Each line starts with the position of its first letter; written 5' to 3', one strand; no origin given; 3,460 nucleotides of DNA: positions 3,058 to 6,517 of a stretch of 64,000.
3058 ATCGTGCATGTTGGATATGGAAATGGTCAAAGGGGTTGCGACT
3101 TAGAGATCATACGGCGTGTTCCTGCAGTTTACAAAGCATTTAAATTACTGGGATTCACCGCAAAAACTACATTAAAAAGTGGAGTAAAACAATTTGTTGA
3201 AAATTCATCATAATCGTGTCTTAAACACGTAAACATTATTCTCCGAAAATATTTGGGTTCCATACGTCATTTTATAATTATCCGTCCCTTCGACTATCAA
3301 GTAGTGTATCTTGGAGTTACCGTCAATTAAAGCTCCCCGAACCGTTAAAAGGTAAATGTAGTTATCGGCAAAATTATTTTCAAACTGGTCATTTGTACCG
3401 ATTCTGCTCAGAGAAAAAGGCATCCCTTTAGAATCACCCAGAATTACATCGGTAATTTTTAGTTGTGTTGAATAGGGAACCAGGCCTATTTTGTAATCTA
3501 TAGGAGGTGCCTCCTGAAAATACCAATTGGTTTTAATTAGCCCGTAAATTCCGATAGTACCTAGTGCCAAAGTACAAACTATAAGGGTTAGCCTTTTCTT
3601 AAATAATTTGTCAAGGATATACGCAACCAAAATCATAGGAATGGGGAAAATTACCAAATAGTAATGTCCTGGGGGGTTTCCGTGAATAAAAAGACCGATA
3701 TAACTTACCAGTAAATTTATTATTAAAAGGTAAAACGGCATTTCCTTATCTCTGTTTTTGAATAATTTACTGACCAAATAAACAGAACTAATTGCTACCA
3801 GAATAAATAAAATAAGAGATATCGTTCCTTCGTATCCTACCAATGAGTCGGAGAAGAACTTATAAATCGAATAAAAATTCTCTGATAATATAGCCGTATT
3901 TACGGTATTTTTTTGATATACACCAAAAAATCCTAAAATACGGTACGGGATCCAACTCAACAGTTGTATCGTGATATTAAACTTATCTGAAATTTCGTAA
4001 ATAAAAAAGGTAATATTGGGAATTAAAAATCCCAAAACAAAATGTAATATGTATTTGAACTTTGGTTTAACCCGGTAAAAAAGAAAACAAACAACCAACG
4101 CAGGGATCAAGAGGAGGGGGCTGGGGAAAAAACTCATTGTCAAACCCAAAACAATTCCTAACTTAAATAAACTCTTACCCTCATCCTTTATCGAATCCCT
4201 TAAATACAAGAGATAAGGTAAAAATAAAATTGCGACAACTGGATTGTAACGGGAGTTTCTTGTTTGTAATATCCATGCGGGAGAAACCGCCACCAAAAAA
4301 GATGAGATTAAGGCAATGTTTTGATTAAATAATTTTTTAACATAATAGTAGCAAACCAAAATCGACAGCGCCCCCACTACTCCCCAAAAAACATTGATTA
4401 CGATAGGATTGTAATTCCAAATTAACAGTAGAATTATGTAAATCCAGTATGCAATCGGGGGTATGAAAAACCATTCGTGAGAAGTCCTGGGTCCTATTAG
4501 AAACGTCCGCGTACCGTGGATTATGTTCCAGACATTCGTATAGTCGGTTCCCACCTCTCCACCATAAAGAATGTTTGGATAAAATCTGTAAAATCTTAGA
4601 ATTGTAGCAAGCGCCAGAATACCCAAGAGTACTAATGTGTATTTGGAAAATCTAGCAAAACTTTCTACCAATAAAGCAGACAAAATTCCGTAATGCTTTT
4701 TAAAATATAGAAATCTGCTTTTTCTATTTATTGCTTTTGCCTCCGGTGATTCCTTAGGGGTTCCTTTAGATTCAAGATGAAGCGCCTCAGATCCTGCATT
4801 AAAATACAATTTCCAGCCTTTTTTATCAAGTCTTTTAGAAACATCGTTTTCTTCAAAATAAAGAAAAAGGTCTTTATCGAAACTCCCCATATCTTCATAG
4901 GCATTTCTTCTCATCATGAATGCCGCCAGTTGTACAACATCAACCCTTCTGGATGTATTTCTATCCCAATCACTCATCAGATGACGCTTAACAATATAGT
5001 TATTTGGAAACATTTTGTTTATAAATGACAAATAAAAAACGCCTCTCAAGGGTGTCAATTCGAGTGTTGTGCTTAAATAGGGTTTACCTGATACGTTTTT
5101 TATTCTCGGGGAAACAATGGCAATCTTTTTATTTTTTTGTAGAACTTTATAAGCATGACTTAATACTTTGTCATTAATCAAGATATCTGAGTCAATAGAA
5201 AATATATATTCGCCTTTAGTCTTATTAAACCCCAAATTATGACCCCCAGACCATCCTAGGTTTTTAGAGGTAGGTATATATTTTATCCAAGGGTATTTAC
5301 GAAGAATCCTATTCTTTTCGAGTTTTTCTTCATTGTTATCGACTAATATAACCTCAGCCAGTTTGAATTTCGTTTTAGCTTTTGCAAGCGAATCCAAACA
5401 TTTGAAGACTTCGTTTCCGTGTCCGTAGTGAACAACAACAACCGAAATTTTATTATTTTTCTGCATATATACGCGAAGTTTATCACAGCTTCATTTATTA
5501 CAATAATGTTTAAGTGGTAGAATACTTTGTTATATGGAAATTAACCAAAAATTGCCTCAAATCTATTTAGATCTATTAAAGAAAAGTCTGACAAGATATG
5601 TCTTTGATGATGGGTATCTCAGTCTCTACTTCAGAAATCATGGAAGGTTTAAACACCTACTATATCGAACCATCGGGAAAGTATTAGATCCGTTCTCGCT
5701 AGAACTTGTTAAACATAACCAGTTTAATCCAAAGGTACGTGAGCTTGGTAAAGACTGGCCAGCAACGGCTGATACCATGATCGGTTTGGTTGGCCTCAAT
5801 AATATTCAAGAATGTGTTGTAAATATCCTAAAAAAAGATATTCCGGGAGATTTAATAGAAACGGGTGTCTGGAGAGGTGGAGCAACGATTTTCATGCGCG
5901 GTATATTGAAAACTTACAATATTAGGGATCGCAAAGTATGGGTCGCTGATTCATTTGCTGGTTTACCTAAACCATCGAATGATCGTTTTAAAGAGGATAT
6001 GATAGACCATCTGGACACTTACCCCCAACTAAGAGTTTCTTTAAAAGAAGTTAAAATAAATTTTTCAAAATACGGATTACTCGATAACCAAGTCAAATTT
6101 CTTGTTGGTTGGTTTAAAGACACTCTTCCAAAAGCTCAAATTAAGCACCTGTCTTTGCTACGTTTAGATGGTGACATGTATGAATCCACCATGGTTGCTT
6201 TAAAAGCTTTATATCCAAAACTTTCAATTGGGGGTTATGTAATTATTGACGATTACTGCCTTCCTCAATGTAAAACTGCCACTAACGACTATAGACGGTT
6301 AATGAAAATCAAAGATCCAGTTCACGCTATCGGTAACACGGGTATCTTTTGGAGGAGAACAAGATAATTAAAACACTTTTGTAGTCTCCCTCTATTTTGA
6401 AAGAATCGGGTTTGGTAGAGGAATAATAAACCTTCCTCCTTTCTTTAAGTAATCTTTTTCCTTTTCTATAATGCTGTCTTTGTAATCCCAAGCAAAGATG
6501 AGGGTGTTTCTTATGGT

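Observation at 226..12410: Surface-glycan locus predicted to make a C-methylated, O-methylated 6-deoxy amino sugar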

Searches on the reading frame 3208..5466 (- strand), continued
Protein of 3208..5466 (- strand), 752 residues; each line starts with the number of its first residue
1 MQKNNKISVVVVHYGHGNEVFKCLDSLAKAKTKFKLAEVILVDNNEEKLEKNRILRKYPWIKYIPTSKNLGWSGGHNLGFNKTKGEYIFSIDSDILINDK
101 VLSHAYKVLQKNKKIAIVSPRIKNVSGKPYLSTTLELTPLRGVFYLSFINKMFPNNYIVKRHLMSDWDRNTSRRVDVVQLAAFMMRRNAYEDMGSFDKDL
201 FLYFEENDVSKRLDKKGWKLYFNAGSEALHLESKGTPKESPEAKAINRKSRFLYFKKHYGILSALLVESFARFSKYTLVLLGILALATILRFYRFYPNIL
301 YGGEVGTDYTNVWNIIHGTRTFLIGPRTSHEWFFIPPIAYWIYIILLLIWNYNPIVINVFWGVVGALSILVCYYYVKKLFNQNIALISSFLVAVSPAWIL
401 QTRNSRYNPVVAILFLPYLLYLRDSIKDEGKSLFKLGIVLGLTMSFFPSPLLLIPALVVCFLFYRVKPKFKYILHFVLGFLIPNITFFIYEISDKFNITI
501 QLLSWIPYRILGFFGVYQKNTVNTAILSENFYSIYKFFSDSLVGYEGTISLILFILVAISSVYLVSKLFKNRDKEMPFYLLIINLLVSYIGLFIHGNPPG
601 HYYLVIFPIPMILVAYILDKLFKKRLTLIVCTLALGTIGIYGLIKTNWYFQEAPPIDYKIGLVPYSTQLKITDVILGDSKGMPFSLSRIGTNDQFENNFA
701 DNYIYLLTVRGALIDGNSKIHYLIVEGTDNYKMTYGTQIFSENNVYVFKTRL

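Call 70: find_encoding_contigs(protein=P0160, flank=9000, max_places=2)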
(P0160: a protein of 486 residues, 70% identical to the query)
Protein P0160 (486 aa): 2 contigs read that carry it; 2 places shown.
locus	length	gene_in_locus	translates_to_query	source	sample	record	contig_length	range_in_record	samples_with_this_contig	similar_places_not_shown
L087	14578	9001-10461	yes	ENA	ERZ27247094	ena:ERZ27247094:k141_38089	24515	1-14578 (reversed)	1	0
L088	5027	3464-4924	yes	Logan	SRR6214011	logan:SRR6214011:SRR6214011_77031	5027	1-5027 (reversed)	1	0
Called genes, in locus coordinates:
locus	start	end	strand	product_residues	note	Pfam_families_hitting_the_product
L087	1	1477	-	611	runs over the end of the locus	PF01344:Kelch_1 (faint), PF13415:Beta-prop_FBX42 (faint), PF24981:Beta-prop_ATRN-LZTR1 (weak), PF13964:Beta-prop_Calicin (weak), PF24681:Kelch_KLHDC2_KLHL20_DRC7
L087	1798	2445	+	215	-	PF25973:BSH_CzcB (weak)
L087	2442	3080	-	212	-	PF27542:ArfC (faint), PF00565:SNase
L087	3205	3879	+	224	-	PF01209:Ubie_methyltran (weak), PF13489:Methyltransf_23, PF13649:Methyltransf_25, PF13847:Methyltransf_31, PF08241:Methyltransf_11, PF08242:Methyltransf_12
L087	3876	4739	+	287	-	PF13439:Glyco_transf_4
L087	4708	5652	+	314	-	PF00535:Glycos_transf_2, PF10111:Glyco_tranf_2_2, PF13641:Glyco_tranf_2_3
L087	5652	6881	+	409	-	PF01943:Polysacc_synt, PF13440:Polysacc_synt_3, PF01943:Polysacc_synt (weak)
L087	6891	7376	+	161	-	PF00132:Hexapep, PF14602:Hexapep_2 (weak)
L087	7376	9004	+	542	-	PF00534:Glycos_transf_1, PF20706:GT4-conflict (weak), PF13692:Glyco_trans_1_4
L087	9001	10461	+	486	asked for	PF13231:PMT_2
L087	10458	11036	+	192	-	-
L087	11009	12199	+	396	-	PF04932:Wzy_C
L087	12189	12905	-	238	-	PF12733:Cadherin-like (faint), PF09136:Glucodextran_B, PF17936:Big_6 (weak), PF19077:Big_13, PF09136:Glucodextran_B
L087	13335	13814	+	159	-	PF01464:SLT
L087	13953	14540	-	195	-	-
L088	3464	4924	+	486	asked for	PF13231:PMT_2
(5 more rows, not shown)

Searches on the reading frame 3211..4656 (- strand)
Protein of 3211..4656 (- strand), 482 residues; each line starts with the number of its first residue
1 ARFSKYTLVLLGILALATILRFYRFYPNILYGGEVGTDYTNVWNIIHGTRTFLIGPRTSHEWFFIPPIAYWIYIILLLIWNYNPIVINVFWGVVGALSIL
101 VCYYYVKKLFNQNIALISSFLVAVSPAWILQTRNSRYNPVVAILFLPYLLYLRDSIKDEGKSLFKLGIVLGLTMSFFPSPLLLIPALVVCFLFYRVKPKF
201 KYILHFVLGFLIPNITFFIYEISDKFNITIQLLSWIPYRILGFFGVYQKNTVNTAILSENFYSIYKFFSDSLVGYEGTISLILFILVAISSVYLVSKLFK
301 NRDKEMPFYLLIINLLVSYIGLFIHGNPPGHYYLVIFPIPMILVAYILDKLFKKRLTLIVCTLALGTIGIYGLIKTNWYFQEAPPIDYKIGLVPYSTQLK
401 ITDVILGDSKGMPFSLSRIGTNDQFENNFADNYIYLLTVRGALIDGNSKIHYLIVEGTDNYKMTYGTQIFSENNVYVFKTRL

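Call 67: predict_structure(alignment_id=A5)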
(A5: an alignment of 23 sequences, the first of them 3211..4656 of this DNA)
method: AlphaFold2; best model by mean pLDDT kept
length: 482 residues; sequences in the alignment: 23
mean_pLDDT: 82.4   pTM: 0.82
mean pLDDT of the five models: 82.4, 82.4, 81.1, 80.9, 80.7
residues with pLDDT >= 90: 193; 70-90: 205; 50-70: 59; < 50: 25
segments of 3 or more residues with pLDDT < 50: 30-34, 380-389, 424-428
pLDDT, mean of each block of 10 residues (from residue 1): 78 93 62 57 75 54 57 83 78 89 97 97 89 67 92 97 96 76 94 96 96 79 79 81 81 86 90 90 96 96 96 94 79 86 97 93 95 75 45 73 91 83 48 82 86 76 74 84 74
secondary structure, 60 per line:
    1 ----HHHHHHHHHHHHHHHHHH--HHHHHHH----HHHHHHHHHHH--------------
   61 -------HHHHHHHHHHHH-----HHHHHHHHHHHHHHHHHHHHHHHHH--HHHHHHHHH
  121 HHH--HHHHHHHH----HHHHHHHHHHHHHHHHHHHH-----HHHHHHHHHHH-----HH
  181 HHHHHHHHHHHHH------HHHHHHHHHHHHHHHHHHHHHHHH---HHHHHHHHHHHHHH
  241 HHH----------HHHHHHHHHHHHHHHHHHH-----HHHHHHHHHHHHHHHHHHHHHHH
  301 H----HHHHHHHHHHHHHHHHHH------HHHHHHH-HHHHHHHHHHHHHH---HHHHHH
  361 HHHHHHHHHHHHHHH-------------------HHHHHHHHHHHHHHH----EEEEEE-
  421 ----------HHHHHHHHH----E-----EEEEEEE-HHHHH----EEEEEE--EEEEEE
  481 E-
elements in order: H5-22 H25-31 H36-46 H68-79 H85-109 H112-123 H126-133 H138-157 H163-173 H179-193 H200-223 H227-243 H254-272 H278-301 H306-323 H330-336 H338-351 H355-375 H395-409 E414-419 H431-439 E450-456 H458-462 E467-472 E475-481

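Call 69: fold_search(model_id=the predicted structure, library=pdb)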
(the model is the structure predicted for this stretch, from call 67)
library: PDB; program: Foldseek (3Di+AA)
matches with E <= 10: 262; with E <= 0.001: 20
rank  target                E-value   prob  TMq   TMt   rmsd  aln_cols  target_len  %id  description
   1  7e9s_A                4.5e-06  1.00  0.48  0.29  12.3       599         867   12  Archaeal oligosaccharyltransferase AglB from Archaeoglobus fulgidus in complex with an inhibitory peptide and a dolich (released 2021-09-08)
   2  3waj                  4.7e-06  1.00  0.48  0.31  15.5       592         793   13  Crystal structure of the Archaeoglobus fulgidus oligosaccharyltransferase (O29867_ARCFU) complex with Zn and sulfate (released 2013-10-30)
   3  5f15                  6.0e-06  1.00  0.57  0.52   9.2       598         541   11  Crystal Structure of ArnT from Cupriavidus metallidurans bound to Undecaprenyl phosphate (released 2016-02-17)
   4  5ezm                  8.6e-06  1.00  0.61  0.55   7.8       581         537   12  Crystal Structure of ArnT from Cupriavidus metallidurans in the apo state (released 2016-02-17)
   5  3wak                  1.1e-05  1.00  0.48  0.29  14.6       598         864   13  Crystal structure of the Archaeoglobus fulgidus oligosaccharyltransferase (O29867_ARCFU) in the apo form (released 2013-10-30)
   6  8b6l_I                3.5e-05  1.00  0.48  0.36  11.6       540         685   13  Subtomogram average of the human Sec61-TRAP-OSTA-translocon (released 2022-12-07)
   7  5gmy_A                4.4e-05  1.00  0.49  0.31  12.8       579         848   14  Crystal structure of the Archaeoglobus fulgidus oligosaccharyltransferase (O29867_ARCFU) tethered with an acceptor pep (released 2017-02-01)
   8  6ezn_F                5.7e-05  1.00  0.51  0.40  11.7       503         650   14  Cryo-EM structure of the yeast oligosaccharyltransferase (OST) complex (released 2018-01-17)
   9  9n9j_I                6.4e-05  1.00  0.45  0.33  13.2       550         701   13  Structure of a GRP94 folding intermediate engaged with a CCDC134- and FKBP11-bound secretory translocon (released 2025-11-19)
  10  8age_A                7.3e-05  1.00  0.50  0.39  11.6       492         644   14  Structure of yeast oligosaccharylransferase complex with acceptor peptide bound (released 2022-12-07)
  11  8pn9_A                8.6e-05  1.00  0.46  0.36  12.4       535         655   14  Structure of human oligosaccharyltransferase OST-A complex bound to NGI-1 (released 2024-05-08)
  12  8agc_A                1.1e-04  1.00  0.49  0.37  11.4       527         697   13  Structure of yeast oligosaccharylransferase complex with lipid-linked oligosaccharide and non-acceptor peptide bound (released 2022-12-07)
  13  3rce_A                1.5e-04  1.00  0.54  0.40   9.5       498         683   14  Bacterial oligosaccharyltransferase PglB (released 2011-06-15)
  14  6ftg_5                1.8e-04  1.00  0.53  0.41  12.7       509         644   13  Subtomogram average of OST-containing ribosome-translocon complexes from canine rough microsomal membranes (released 2018-03-21)
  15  9s6t_A                2.3e-04  1.00  0.58  0.58   8.2       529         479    9  Ternary cryo-EM structure of chicken ALG12 with Dol25-PP-GlcNAc2Man7, Dol25-P-Man, and Fab (released 2026-03-18)
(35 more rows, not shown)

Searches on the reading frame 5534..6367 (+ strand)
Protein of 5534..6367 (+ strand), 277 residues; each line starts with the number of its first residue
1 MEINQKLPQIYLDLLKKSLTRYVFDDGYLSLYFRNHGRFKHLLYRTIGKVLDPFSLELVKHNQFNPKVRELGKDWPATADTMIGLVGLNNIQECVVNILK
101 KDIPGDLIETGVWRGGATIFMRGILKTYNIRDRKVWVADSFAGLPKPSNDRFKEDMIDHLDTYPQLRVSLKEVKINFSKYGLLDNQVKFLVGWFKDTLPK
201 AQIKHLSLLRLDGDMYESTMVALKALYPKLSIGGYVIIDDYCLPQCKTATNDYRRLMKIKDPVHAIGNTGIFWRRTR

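Call 3: search_protein_families(library=pfam, proteins=[window:5534-6367:+])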
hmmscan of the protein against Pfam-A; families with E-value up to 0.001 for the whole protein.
window:5534-6367:+ (277 aa): 2 families
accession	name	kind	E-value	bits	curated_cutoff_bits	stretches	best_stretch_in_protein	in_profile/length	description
PF05711.17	TylF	-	1.1e-95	320.3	23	1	10-275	3-264/264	Macrocin-O-methyltransferase (TylF)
PF13578.12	Methyltransf_24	-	5.9e-09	37.2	26.3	1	108-241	1-105/105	Methyltransferase domain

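Call 4: search_protein_families(library=ncbifam, proteins=[window:5534-6367:+])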
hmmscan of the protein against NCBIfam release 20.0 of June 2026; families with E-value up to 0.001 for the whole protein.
window:5534-6367:+ (277 aa): 0 families

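Call 36: search_solved_structures(query=window:5534-6367:+, max_evalue=0.00001)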
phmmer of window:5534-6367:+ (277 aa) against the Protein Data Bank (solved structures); distinct sequences matched with E-value up to 0.00001: 7.
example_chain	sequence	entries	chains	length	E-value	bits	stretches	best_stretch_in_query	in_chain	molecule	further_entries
4x7u_A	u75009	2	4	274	8.6e-74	251.3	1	59-276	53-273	Mycinamicin III 3''-O-methyltransferase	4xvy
4xvz_A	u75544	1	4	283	9.7e-74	251.2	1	59-276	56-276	Mycinamicin III 3''-O-methyltransferase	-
4x7v_A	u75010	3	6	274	1.1e-73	251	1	59-276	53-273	Mycinamicin III 3''-O-methyltransferase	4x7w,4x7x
4cdz_A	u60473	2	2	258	2.3e-73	249.9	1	63-276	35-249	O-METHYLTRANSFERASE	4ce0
2wk1_A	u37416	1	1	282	7.2e-73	248.3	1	52-277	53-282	NOVP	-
4x7y_B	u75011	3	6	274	7.3e-73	248.3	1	59-276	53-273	Mycinamicin III 3''-O-methyltransferase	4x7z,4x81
5i10_A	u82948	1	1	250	1.4e-72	247.4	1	63-276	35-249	Probable O-methyltransferase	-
